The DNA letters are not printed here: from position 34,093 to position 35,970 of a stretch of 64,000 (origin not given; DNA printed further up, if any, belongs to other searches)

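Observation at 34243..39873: Sigma-54 operon coupling a NuoE/NuoF-type flavoprotein module to a stand-alone GltB-type FMN subunit: candidate NADH/ferredoxin-linked (possibly bifurcating) glutamate-synthase-like enzyme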

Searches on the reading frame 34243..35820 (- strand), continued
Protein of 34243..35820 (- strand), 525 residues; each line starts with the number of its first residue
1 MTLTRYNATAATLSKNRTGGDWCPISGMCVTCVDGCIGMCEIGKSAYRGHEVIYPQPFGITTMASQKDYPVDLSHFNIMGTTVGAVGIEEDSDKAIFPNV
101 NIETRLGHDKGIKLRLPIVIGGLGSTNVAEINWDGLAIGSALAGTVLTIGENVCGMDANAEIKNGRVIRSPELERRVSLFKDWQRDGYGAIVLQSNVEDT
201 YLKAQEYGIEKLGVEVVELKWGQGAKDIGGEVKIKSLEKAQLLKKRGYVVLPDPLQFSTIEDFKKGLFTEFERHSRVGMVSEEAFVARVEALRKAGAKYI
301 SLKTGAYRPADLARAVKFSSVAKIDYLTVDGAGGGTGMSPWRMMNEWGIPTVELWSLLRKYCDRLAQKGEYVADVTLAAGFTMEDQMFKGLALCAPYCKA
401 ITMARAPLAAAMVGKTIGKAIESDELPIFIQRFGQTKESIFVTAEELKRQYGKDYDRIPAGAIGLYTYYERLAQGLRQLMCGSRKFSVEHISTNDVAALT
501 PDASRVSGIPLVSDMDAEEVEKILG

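Call 49: search_protein_families(library=pfam, proteins=[L016:2752-4041:+, L016:4032-4727:+, L016:2356-2604:+, L046:2821-4311:+, L046:2413-2712:+, L038:2727-3182:+, L038:3237-4085:+, L030:9833-11194:+, L023:3754-4554:+, L045:4128-4715:+], max_evalue=0.001)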
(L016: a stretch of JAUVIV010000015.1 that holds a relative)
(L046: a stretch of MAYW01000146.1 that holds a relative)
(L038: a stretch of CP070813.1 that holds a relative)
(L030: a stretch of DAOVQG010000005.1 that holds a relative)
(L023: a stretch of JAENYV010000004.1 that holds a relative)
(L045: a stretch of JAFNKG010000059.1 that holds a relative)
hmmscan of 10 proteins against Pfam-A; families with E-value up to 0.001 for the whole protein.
L016:2752-4041:+ (429 aa): 2 families
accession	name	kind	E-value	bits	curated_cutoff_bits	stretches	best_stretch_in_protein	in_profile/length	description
PF00208.27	ELFV_dehydrog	-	4.6e-66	223.4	23.4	1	182-427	1-241/241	Glutamate/Leucine/Phenylalanine/Valine dehydrogenase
PF02812.23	ELFV_dehydrog_N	-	6.3e-54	181.6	25.3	1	37-163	2-128/129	Glu/Leu/Phe/Val dehydrogenase, dimerisation domain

L016:4032-4727:+ (231 aa): 4 families
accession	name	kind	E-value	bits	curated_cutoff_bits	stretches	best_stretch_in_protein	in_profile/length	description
PF13551.12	HTH_29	-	5.4e-10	39.7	28.1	1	41-93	1-57/64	Winged helix-turn helix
PF13565.12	HTH_32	-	9.8e-10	39.3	33.7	1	68-150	2-73/73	Homeodomain-like domain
PF13384.12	HTH_23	-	1.7e-08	34.5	24.6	1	40-83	6-49/50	Homeodomain-like domain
PF13518.12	HTH_28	-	6.9e-08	32.9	25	1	40-91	1-52/52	Helix-turn-helix domain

L016:2356-2604:+ (82 aa): 0 families

L046:2821-4311:+ (496 aa): 2 families
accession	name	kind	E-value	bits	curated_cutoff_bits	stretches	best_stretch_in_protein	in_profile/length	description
PF00208.27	ELFV_dehydrog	-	6.2e-57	193.5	23.4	1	209-402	1-192/241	Glutamate/Leucine/Phenylalanine/Valine dehydrogenase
PF02812.23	ELFV_dehydrog_N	-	7.6e-48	161.9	25.3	1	62-188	3-128/129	Glu/Leu/Phe/Val dehydrogenase, dimerisation domain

L046:2413-2712:+ (99 aa): 0 families

L038:2727-3182:+ (151 aa): 0 families

L038:3237-4085:+ (282 aa): 1 family
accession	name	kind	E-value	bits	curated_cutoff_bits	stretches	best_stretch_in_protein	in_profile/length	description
PF01257.25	2Fe-2S_thioredx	-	1.5e-43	148.6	24.8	1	14-149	9-144/145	Thioredoxin-like [2Fe-2S] ferredoxin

L030:9833-11194:+ (453 aa): 2 families
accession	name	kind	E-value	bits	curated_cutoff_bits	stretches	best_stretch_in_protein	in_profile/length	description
PF00208.27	ELFV_dehydrog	-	1.1e-90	304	23.4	1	200-451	1-241/241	Glutamate/Leucine/Phenylalanine/Valine dehydrogenase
PF02812.23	ELFV_dehydrog_N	-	4.8e-49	165.8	25.3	1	55-183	1-129/129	Glu/Leu/Phe/Val dehydrogenase, dimerisation domain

L023:3754-4554:+ (266 aa): 3 families
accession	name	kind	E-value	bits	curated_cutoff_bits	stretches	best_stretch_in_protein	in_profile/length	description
PF01614.24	IclR_C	-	4.2e-49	166.9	24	1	85-256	3-173/174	Bacterial transcriptional regulator IclR C-terminal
PF09339.16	HTH_IclR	-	8.8e-15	54.7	22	1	16-66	1-51/52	IclR helix-turn-helix domain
PF08100.18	Dimerisation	-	0.00047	20.4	25.6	0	21-69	28-76/93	O-methyltransferase dimerisation domain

L045:4128-4715:+ (195 aa): 1 family
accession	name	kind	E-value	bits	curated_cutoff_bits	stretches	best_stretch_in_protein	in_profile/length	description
PF01339.22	CheB_methylest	-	8.1e-56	188.9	24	1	7-184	1-174/174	CheB methylesterase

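Call 50: find_homologous_proteins(query=L023:8001-9584:+)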
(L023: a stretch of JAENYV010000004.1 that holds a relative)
Query L023:8001-9584:+ (527 aa): 8000 proteins with E <= 0.001 among 8000 candidates; the best 120 are listed.
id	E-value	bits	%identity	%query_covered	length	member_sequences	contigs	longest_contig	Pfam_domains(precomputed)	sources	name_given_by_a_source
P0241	0.0e+0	1185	100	100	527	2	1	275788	PF01645.24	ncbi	-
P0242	0.0e+0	1043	86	100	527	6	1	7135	PF01645.24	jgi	-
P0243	0.0e+0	1029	85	100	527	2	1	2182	PF01645.24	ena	-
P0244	0.0e+0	1028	84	100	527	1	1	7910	PF01645.24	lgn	-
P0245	0.0e+0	1021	83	100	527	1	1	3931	PF01645.24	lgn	-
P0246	0.0e+0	1014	83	100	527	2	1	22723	PF01645.24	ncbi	-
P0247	0.0e+0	1014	83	100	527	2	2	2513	PF01645.24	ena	-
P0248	0.0e+0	1013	83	100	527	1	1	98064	PF01645.24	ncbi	ncbi:MAG: FMN-binding glutamate synthase family protein [Bacillota bacterium]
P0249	0.0e+0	1013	83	100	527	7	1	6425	PF01645.24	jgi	-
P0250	0.0e+0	1012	82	100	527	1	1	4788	PF01645.24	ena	-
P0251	9.7e-298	1006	81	100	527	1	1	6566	PF01645.24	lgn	-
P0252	1.6e-295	999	82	100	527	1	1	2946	PF01645.24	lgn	-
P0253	2.0e-293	992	81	100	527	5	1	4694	PF01645.24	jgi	-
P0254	2.5e-293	991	81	100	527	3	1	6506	PF01645.24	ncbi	-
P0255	1.2e-292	989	80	100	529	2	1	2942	PF01645.24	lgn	-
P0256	1.7e-291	985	80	100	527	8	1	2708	PF01645.24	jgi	jgi:glutamate synthase domain-containing protein 2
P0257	3.0e-291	985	81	100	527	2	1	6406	PF01645.24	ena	-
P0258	3.6e-291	984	80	100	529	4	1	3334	PF01645.24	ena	-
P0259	3.6e-291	984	81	100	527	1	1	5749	PF01645.24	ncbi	-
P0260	7.0e-291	983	80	100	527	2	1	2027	PF01645.24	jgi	-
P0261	1.4e-290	982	80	100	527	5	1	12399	PF01645.24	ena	-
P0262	1.4e-289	979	80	100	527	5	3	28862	PF01645.24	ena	-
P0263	2.9e-289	978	80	100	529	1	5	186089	PF01645.24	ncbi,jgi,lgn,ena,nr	ncbi:MAG: FMN-binding glutamate synthase family protein [Dethiobacter sp.]|jgi:glutamate synthase do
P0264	4.1e-289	978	80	100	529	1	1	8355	PF01645.24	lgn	-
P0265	7.0e-288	973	80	100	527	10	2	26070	PF01645.24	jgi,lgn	-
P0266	7.7e-288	973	79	100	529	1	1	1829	PF01645.24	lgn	-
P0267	8.0e-288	973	79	100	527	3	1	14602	PF01645.24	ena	-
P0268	2.7e-287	971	79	100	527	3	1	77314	PF01645.24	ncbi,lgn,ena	-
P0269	4.7e-286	967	79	100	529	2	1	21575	PF01645.24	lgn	-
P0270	1.2e-285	966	80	97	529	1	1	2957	PF01645.24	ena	-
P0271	4.9e-285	964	79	100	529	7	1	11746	PF01645.24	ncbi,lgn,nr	ncbi:MAG: FMN-binding glutamate synthase family protein [Firmicutes bacterium]|nr:FMN-binding glutam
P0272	5.9e-285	964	79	100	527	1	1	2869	PF01645.24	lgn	-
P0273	1.2e-283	960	78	100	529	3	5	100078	PF01645.24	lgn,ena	-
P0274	2.1e-283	959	78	100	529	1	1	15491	PF01645.24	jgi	jgi:glutamate synthase domain-containing protein 2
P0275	4.0e-283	958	78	100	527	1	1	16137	PF01645.24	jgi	-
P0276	6.3e-283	957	79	100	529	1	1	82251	PF01645.24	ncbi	-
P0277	1.8e-282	956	77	100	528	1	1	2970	PF01645.24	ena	-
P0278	2.4e-282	955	77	100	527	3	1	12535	PF01645.24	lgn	-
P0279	5.1e-282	954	78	100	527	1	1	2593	PF01645.24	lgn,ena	-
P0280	3.5e-281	951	79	100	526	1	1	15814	PF01645.24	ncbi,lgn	ncbi:MAG: FMN-binding glutamate synthase family protein [Candidatus Edwardsbacteria bacterium]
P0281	7.7e-281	950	77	100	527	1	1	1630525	PF01645.24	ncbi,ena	-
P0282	9.6e-281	950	78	100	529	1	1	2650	PF01645.24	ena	-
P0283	2.4e-280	949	78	100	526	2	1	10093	PF01645.24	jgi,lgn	-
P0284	8.1e-280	947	77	99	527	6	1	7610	PF01645.24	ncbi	ncbi:MAG: FMN-binding glutamate synthase family protein [candidate division WOR-3 bacterium]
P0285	1.2e-279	946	78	100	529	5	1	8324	PF01645.24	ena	-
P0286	1.3e-279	946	76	100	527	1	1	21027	PF01645.24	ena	-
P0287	1.3e-279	946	78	100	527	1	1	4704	PF01645.24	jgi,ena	-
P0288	1.9e-279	946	78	100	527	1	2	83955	PF01645.24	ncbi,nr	ncbi:MAG: FMN-binding glutamate synthase family protein [Candidatus Aminicenantes bacterium]|nr:FMN-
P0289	2.2e-279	945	78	100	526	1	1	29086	PF01645.24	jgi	-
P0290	2.9e-279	945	77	100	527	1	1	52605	PF01645.24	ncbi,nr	ncbi:MAG: FMN-binding glutamate synthase family protein [Bacillota bacterium]|nr:FMN-binding glutama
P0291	3.3e-279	945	76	100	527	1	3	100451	PF01645.24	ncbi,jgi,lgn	jgi:glutamate synthase domain-containing protein 2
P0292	8.2e-279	944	78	100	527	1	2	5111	PF01645.24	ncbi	-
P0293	8.5e-279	943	78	99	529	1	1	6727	PF01645.24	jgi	-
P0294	9.5e-279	943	77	100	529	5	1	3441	PF01645.24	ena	-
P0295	1.0e-278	943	76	100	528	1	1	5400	PF01645.24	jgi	jgi:glutamate synthase domain-containing protein 2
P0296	1.3e-278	943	78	100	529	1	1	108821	PF01645.24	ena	-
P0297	1.7e-278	942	77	100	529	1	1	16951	PF01645.24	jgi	-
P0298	2.4e-278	942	78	100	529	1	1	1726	PF01645.24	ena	-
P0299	4.6e-278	941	77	100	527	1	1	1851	PF01645.24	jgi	-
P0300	7.5e-278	940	77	100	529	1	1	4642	PF01645.24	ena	-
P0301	1.0e-277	940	78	99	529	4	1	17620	PF01645.24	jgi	jgi:glutamate synthase domain-containing protein 2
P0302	1.6e-277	939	77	99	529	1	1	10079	PF01645.24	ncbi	-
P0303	1.6e-277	939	77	100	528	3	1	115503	PF01645.24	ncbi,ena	-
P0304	1.7e-277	939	77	100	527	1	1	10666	PF01645.24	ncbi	-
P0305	1.8e-277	939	77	100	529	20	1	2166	PF01645.24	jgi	jgi:glutamate synthase domain-containing protein 2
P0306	2.8e-277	938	77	100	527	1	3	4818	PF01645.24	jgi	jgi:glutamate synthase domain-containing protein 2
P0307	2.8e-277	938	77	100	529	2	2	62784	PF01645.24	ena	-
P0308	2.9e-277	938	84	93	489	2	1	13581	PF01645.24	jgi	jgi:glutamate synthase domain-containing protein 2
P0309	3.0e-277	938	77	100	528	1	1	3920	PF01645.24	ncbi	-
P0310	3.6e-277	938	77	100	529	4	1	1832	PF01645.24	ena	-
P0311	4.2e-277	938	77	100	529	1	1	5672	PF01645.24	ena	-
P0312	4.7e-277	938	77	100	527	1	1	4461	PF01645.24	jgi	jgi:glutamate synthase domain-containing protein 2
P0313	4.8e-277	938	76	100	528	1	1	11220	PF01645.24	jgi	jgi:glutamate synthase domain-containing protein 2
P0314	4.9e-277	938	76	100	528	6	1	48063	PF01645.24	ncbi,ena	-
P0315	5.2e-277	938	77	100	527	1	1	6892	PF01645.24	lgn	-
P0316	5.3e-277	938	76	100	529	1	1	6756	PF01645.24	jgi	jgi:glutamate synthase domain-containing protein 2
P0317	6.4e-277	937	77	99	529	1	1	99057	PF01645.24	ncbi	-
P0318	6.7e-277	937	76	100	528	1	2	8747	PF01645.24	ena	-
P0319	6.7e-277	937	76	99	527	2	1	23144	PF01645.24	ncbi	-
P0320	6.8e-277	937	77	100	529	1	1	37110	PF01645.24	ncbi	-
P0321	1.0e-276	937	76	100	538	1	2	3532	PF01645.24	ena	-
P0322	1.1e-276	937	76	100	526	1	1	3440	PF01645.24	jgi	jgi:glutamate synthase domain-containing protein 2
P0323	1.2e-276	936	77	100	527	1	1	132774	PF01645.24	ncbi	-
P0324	1.3e-276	936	76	100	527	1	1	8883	PF01645.24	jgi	jgi:glutamate synthase domain-containing protein 2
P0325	1.6e-276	936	77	99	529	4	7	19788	PF01645.24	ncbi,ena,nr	ncbi:MAG: FMN-binding glutamate synthase family protein [FCB group bacterium]|nr:FMN-binding glutama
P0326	1.7e-276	936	77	100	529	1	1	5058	PF01645.24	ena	-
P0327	2.3e-276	935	77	100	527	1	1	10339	PF01645.24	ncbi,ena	-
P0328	2.3e-276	935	76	100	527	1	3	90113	PF01645.24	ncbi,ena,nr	ncbi:FMN-binding glutamate synthase family protein [candidate division KSB1 bacterium]|nr:FMN-bindin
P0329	2.6e-276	935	76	100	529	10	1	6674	PF01645.24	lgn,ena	-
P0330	2.6e-276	935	76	100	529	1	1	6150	PF01645.24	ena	-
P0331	3.2e-276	935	76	100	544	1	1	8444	PF01645.24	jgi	jgi:glutamate synthase domain-containing protein 2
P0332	3.3e-276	935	77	99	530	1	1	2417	PF01645.24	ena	-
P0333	3.4e-276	935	76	99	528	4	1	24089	PF01645.24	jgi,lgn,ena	-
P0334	3.6e-276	935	76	100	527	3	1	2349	PF01645.24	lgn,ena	-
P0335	4.0e-276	935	76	100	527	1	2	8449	PF01645.24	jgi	-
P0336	4.0e-276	935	77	99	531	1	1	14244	PF01645.24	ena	-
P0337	4.4e-276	935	75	100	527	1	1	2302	PF01645.24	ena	-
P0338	4.7e-276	934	77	100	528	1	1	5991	PF01645.24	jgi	-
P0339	5.2e-276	934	76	100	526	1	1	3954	PF01645.24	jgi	jgi:glutamate synthase domain-containing protein 2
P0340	6.1e-276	934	76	100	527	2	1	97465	PF01645.24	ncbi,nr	ncbi:MAG: FMN-binding glutamate synthase family protein [Ignavibacteriaceae bacterium]|nr:FMN-bindin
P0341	6.7e-276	934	77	99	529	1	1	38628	PF01645.24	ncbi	-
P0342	7.3e-276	934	76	100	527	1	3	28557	PF01645.24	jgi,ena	jgi:glutamate synthase domain-containing protein 2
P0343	7.6e-276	934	76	100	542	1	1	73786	PF01645.24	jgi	-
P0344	7.7e-276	934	77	99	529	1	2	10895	PF01645.24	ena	-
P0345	8.1e-276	934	77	100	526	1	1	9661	PF01645.24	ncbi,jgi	jgi:glutamate synthase domain-containing protein 2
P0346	8.2e-276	934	76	100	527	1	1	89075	PF01645.24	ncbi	-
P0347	8.4e-276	934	76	100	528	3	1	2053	PF01645.24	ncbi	-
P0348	8.9e-276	934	76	100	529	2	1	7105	PF01645.24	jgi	-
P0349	1.2e-275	933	77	100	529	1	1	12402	PF01645.24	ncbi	-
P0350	1.3e-275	933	76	100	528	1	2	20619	PF01645.24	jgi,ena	-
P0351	1.3e-275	933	76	99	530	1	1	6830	PF01645.24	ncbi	-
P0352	1.3e-275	933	76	100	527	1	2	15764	PF01645.24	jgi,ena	-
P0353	1.3e-275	933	77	100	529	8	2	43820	PF01645.24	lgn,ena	-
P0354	1.3e-275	933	75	100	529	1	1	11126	PF01645.24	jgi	-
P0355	1.3e-275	933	76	100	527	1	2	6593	PF01645.24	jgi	-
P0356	1.8e-275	933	76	100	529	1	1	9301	PF01645.24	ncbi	-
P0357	1.9e-275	932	78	100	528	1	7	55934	PF01645.24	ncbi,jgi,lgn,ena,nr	ncbi:MAG: FMN-binding glutamate synthase family protein [Planctomycetota bacterium]|nr:MAG: FMN-bind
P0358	2.1e-275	932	77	100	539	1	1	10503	PF01645.24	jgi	jgi:glutamate synthase domain-containing protein 2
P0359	2.6e-275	932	77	100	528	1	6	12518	PF01645.24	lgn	-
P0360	2.8e-275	932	77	99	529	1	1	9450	PF01645.24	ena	-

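Call 64: predict_structure(alignment_id=A2)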
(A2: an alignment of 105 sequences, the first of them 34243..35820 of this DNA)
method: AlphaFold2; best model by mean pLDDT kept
length: 525 residues; sequences in the alignment: 105
mean_pLDDT: 82.6   pTM: 0.86
mean pLDDT of the five models: 82.6, 82.6, 81.6, 80.6, 79.3
residues with pLDDT >= 90: 309; 70-90: 113; 50-70: 33; < 50: 70
segments of 3 or more residues with pLDDT < 50: 1-28, 50-68, 333-347
pLDDT, mean of each block of 10 residues (from residue 1): 31 34 42 55 66 32 39 84 92 93 95 97 73 95 95 87 92 96 96 87 94 95 54 87 89 96 95 76 93 97 81 93 94 48 47 91 98 91 86 97 85 92 87 88 94 96 95 92 96 94 93 92 96
secondary structure, 60 per line:
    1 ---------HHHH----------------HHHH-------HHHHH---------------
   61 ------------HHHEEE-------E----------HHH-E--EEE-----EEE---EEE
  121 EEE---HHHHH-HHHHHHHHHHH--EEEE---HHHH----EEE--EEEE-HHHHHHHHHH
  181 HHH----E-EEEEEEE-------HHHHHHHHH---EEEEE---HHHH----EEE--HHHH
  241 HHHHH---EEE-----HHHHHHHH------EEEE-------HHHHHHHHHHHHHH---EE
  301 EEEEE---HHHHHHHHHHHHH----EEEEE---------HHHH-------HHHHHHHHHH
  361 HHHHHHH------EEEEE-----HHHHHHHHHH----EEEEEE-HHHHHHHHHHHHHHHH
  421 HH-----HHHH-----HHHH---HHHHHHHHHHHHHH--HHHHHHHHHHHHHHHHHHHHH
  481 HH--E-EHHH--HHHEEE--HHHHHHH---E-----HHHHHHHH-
elements in order: H10-13 H30-33 H41-45 E76-78 E104-106 E112-114 E118-123 H127-131 H133-143 E146-149 H153-156 E161-163 E166-169 H171-183 E190-196 H204-212 E216-220 H224-227 E232-234 H237-245 E249-251 H257-264 E271-274 H282-295 E299-305 H309-321 E326-330 H340-343 H351-367 E374-378 H384-393 E398-403 H405-422 H428-431 H437-440 H444-457 H460-482 E496-498 H501-507 H517-524

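Call 67: fold_search(model_id=the predicted structure, library=pdb)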
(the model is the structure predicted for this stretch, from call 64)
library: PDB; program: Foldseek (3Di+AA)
matches with E <= 10: 1521; with E <= 0.001: 294
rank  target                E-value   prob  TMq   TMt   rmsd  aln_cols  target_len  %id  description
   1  1p0k_A                2.3e-10  1.00  0.44  0.70   6.5       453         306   13  IPP:DMAPP isomerase type II apo structure (released 2003-06-17)
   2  2w0u_C                3.9e-10  1.00  0.44  0.66   6.6       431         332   13  CRYSTAL STRUCTURE OF HUMAN GLYCOLATE OXIDASE IN COMPLEX WITH THE INHIBITOR 5-[(4-CHLOROPHENYL)SULFANYL]- 1,2,3-THIADIA (released 2009-11-10)
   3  2w0u_B                4.8e-10  1.00  0.43  0.66   6.7       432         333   12  CRYSTAL STRUCTURE OF HUMAN GLYCOLATE OXIDASE IN COMPLEX WITH THE INHIBITOR 5-[(4-CHLOROPHENYL)SULFANYL]- 1,2,3-THIADIA (released 2009-11-10)
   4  2w0u_D                7.4e-10  1.00  0.43  0.66   6.7       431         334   12  CRYSTAL STRUCTURE OF HUMAN GLYCOLATE OXIDASE IN COMPLEX WITH THE INHIBITOR 5-[(4-CHLOROPHENYL)SULFANYL]- 1,2,3-THIADIA (released 2009-11-10)
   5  2rdt                  8.2e-10  1.00  0.43  0.66   6.8       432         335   12  Crystal Structure of Human Glycolate Oxidase (GO) in Complex with CDST (released 2008-02-26)
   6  7r4p                  9.7e-10  1.00  0.43  0.65   7.1       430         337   12  Structure of human hydroxyacid oxidase 1 bound with 6-amino-1-benzyl-5-(methylamino)pyrimidine-2,4(1H,3H)-dione (released 2022-05-04)
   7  5qib                  9.7e-10  1.00  0.43  0.63   7.7       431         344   12  PanDDA analysis group deposition of models with modelled events (e.g. bound ligands) -- Crystal Structure of HAO1 in com (released 2018-07-18)
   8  5zbn_A                1.1e-09  1.00  0.45  0.64   6.4       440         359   15  Structure of glycolate oxidase without FMN from Nicotiana benthamiana (released 2018-12-26)
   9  5zbm_B                1.3e-09  1.00  0.46  0.66   6.4       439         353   14  Structure of glycolate oxidase containing FMN from Nicotiana benthamiana (released 2018-12-26)
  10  1ofd_A                1.6e-09  1.00  0.44  0.17  10.7       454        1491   15  Glutamate Synthase from Synechocystis sp in complex with 2-Oxoglutarate at 2.0 Angstrom resolution (released 2003-06-11)
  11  1al8                  1.6e-09  1.00  0.44  0.65   7.1       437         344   15  THREE-DIMENSIONAL STRUCTURE OF GLYCOLATE OXIDASE WITH BOUND ACTIVE-SITE INHIBITORS (released 1997-09-17)
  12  1gox                  2.0e-09  1.00  0.44  0.64   7.4       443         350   13  REFINED STRUCTURE OF SPINACH GLYCOLATE OXIDASE AT 2 ANGSTROMS RESOLUTION (released 1989-10-15)
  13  1kbi_B                3.3e-09  1.00  0.46  0.58   9.8       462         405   13  Crystallographic Study of the Recombinant Flavin-binding Domain of Baker's Yeast Flavocytochrome b2: Comparison with t (released 2002-04-03)
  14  7r4o                  3.3e-09  1.00  0.43  0.63   7.8       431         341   12  Structure of human hydroxyacid oxidase 1 bound with 2-((4H-1,2,4-triazol-3-yl)thio)-1-(4-(3-chlorophenyl)piperazin-1-yl) (released 2022-05-04)
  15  2w0u_A                3.5e-09  1.00  0.43  0.66   7.1       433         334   12  CRYSTAL STRUCTURE OF HUMAN GLYCOLATE OXIDASE IN COMPLEX WITH THE INHIBITOR 5-[(4-CHLOROPHENYL)SULFANYL]- 1,2,3-THIADIA (released 2009-11-10)
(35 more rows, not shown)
